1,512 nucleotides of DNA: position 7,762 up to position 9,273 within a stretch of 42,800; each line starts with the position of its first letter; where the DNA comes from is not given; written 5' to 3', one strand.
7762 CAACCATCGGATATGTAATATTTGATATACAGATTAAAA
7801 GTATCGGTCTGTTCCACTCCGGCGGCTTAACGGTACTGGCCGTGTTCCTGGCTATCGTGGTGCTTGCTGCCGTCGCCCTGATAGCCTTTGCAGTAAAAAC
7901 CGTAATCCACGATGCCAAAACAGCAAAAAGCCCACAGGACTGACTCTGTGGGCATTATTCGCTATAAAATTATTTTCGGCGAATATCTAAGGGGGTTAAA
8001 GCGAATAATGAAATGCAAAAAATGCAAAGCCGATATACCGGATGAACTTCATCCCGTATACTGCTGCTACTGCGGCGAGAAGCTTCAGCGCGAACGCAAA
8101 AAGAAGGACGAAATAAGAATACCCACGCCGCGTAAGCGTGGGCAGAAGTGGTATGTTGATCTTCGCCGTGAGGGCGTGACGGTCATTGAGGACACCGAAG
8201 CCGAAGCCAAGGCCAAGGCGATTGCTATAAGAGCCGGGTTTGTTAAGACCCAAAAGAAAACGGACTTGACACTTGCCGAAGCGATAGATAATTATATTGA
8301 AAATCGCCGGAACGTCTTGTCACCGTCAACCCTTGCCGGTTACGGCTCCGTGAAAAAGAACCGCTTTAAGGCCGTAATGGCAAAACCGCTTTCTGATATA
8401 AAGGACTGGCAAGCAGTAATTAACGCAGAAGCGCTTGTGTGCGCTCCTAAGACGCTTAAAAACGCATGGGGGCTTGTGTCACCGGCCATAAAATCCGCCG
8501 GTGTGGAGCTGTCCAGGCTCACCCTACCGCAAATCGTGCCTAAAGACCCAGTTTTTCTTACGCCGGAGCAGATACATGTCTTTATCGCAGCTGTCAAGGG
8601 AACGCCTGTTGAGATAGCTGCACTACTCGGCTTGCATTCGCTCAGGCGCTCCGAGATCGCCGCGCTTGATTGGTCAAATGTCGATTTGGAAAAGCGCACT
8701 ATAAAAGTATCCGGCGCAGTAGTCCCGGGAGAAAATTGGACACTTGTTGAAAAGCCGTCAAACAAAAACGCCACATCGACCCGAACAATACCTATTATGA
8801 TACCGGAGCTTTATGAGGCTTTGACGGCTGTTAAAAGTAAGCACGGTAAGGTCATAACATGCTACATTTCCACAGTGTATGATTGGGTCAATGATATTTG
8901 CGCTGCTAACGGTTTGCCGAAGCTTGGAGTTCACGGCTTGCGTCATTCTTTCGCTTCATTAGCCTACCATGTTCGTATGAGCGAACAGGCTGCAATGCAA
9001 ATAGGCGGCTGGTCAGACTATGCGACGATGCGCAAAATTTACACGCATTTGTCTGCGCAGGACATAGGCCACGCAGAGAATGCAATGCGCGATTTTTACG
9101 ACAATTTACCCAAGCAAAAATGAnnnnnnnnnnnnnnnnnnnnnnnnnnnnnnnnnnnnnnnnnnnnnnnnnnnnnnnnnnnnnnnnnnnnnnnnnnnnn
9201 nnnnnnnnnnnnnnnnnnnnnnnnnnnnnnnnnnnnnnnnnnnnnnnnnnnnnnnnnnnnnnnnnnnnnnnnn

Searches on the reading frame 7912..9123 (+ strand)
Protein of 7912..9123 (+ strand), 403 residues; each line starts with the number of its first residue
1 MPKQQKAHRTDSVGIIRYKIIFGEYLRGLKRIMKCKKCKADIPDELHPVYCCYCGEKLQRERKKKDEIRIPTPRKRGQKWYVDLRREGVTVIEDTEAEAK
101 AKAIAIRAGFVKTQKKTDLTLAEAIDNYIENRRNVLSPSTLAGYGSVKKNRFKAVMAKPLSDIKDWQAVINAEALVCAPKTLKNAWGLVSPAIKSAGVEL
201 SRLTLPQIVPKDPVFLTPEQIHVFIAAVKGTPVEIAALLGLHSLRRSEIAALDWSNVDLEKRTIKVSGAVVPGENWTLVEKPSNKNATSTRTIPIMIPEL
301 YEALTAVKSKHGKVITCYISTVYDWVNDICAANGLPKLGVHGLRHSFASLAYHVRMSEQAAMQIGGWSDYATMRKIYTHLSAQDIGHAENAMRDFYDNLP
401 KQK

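Call 37: search_protein_families(library=phrogs, proteins=[window:7912-9123:+], max_evalue=0.001)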
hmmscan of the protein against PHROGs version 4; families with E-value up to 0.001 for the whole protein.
window:7912-9123:+ (403 aa): 3 families
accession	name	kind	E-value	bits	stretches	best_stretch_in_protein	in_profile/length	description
phrog_1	-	integration and excision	1.1e-48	167.9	1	62-393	103-448/611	integrase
phrog_216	-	integration and excision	2.5e-18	67.2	1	216-393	56-237/301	integrase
phrog_7685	-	integration and excision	2.8e-06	28.1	1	335-394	178-237/240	integrase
